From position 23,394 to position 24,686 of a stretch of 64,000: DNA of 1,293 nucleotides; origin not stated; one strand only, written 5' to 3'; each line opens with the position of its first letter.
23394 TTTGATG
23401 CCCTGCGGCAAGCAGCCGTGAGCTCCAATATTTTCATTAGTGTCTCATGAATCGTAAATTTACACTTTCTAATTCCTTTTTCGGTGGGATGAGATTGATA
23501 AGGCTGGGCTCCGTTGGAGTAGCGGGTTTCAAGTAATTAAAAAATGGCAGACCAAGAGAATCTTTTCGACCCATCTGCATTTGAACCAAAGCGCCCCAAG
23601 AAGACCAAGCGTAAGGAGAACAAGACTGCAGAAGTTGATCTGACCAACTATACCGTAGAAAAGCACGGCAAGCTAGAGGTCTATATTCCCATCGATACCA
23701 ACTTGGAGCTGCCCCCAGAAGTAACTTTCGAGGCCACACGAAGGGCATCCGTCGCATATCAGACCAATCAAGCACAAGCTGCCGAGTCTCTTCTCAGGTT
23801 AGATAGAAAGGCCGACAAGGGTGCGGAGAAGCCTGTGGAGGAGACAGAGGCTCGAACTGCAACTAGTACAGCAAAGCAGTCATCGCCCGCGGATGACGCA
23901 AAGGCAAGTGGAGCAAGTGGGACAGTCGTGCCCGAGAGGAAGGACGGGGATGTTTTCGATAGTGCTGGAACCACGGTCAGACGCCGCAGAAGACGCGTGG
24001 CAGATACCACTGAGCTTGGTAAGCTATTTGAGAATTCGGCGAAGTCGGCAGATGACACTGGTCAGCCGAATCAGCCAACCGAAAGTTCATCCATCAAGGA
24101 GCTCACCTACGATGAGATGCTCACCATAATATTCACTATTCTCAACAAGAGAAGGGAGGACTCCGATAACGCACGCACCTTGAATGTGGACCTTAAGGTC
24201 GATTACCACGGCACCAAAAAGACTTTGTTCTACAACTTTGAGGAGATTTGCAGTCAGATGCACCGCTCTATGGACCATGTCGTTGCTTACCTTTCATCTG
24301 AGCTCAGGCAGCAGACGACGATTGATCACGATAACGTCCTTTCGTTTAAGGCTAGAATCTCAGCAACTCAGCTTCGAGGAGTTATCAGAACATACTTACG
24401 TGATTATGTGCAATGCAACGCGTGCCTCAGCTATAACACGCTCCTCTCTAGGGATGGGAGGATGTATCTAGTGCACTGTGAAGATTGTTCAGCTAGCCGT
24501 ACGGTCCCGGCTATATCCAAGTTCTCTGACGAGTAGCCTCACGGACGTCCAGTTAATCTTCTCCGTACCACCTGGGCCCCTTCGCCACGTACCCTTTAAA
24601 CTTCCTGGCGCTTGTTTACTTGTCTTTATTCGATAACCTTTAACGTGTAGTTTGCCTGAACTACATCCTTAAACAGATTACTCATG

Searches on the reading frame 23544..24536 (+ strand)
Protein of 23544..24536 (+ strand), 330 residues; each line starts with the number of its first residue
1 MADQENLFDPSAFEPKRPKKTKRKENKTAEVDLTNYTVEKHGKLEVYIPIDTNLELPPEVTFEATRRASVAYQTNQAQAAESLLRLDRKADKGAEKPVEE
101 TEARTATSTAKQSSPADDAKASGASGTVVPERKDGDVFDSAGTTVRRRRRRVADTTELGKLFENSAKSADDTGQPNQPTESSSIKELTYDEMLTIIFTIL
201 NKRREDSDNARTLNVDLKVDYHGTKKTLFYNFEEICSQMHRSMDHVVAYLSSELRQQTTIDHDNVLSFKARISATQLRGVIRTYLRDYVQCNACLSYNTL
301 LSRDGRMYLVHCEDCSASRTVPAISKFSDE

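Call 13: find_encoding_contigs(protein=window:23544-24536:+, flank=2000, max_places=6)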
Protein window:23544-24536:+ (330 aa): 23 contigs read that carry it; 6 places shown.
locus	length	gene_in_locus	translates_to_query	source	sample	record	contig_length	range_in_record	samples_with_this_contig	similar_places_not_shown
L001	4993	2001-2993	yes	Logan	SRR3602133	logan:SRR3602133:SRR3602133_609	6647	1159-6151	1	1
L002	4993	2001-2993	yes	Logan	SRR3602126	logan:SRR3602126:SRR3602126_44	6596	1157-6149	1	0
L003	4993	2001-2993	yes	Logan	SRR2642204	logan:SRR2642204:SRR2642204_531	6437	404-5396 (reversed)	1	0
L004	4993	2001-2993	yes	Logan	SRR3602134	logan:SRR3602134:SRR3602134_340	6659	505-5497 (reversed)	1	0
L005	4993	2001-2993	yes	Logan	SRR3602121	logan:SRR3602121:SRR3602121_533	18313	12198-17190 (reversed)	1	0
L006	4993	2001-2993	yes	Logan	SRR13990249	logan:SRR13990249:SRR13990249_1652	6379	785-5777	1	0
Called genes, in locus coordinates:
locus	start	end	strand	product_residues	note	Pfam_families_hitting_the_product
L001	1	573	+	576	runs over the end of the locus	?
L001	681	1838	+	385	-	PF16913:PUNUT, PF00892:EamA, PF03151:TPT (weak), PF06027:SLC35F (weak), PF08627:CRT-like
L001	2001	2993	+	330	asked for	PF01873:eIF-5_eIF-2B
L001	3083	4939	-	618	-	PF17767:NAPRTase_N, PF04095:NAPRTase (faint), PF17956:NAPRTase_C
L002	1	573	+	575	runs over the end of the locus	?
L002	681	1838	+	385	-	PF16913:PUNUT, PF00892:EamA, PF03151:TPT (weak), PF06027:SLC35F (weak), PF08627:CRT-like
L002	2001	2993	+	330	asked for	PF01873:eIF-5_eIF-2B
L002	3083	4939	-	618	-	PF17767:NAPRTase_N, PF04095:NAPRTase (faint), PF17956:NAPRTase_C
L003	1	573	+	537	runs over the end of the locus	?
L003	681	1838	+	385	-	PF16913:PUNUT, PF00892:EamA, PF03151:TPT (weak), PF06027:SLC35F (weak), PF08627:CRT-like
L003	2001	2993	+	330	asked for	PF01873:eIF-5_eIF-2B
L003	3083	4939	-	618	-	PF17767:NAPRTase_N, PF04095:NAPRTase (faint), PF17956:NAPRTase_C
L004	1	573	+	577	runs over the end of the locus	?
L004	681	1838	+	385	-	PF16913:PUNUT, PF00892:EamA, PF03151:TPT (weak), PF06027:SLC35F (weak), PF08627:CRT-like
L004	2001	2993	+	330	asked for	PF01873:eIF-5_eIF-2B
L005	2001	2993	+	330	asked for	PF01873:eIF-5_eIF-2B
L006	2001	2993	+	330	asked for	PF01873:eIF-5_eIF-2B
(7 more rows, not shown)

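Call 18: list_cluster_members(proteins=[window:23544-24536:+, window:40925-43528:+, window:28217-29704:+])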
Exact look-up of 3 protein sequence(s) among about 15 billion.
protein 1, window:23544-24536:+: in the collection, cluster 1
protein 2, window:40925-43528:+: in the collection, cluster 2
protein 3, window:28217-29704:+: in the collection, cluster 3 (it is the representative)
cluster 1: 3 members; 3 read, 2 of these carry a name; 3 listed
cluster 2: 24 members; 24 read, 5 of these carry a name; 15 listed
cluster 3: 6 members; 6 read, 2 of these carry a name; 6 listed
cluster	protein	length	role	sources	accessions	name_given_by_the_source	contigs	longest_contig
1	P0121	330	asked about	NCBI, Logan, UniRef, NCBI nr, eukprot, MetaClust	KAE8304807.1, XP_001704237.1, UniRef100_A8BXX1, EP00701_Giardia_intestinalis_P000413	Eukaryotic translation initiation factor 2 beta subunit [Giardia duodenalis] | Eukaryotic translation initiation factor 2 beta subunit n=1 Tax=Giardia intestinalis ... | Eukaryotic translation initiation factor 2 beta subunit [Giardia intestinalis]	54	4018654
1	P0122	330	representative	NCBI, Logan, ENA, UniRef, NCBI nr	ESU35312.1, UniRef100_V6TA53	Protein Translation Initiation Factor 2 subunit beta (IF-2b) [Giardia duodenalis] | Protein Translation Initiation Factor 2 subunit beta (IF-2b) n=1 Tax=Giardia intestinalis ... | Protein Translation Initiation Factor 2 subunit beta (IF-2b) [Giardia intestinalis]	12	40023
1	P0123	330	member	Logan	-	-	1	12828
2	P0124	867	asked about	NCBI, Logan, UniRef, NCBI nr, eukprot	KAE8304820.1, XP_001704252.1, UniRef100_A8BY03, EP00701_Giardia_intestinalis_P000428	Coiled-coil protein [Giardia duodenalis] | Coiled-coil protein n=1 Tax=Giardia intestinalis (strain ATCC 50803 / WB clone C6) ... | Coiled-coil protein [Giardia intestinalis]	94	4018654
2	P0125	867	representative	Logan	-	-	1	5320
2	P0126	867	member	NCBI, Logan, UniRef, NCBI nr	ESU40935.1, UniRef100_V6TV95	Chromosome segregation protein SMC [Giardia duodenalis] | Chromosome segregation protein SMC n=1 Tax=Giardia intestinalis TaxID=5741 ... | Chromosome segregation protein SMC [Giardia intestinalis]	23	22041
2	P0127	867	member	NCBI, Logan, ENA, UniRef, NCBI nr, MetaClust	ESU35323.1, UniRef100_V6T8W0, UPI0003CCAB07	Chromosome segregation protein SMC [Giardia duodenalis] | Chromosome segregation protein SMC n=1 Tax=Giardia intestinalis TaxID=5741 ... | Chromosome segregation protein SMC [Giardia intestinalis]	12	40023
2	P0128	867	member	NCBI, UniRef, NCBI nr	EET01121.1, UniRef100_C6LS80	Coiled-coil protein [Giardia duodenalis ATCC 50581] | Coiled-coil protein n=1 Tax=Giardia intestinalis (strain ATCC 50581 / GS clone H7) ... | Coiled-coil protein [Giardia intestinalis ATCC 50581]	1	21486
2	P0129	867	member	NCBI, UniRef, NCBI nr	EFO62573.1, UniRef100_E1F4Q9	Coiled-coil protein [Giardia lamblia P15] | Coiled-coil protein n=1 Tax=Giardia intestinalis (strain P15) TaxID=658858 ...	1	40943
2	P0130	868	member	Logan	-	-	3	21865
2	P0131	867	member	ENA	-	-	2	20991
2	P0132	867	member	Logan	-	-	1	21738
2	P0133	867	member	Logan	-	-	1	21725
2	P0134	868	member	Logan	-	-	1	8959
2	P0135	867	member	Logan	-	-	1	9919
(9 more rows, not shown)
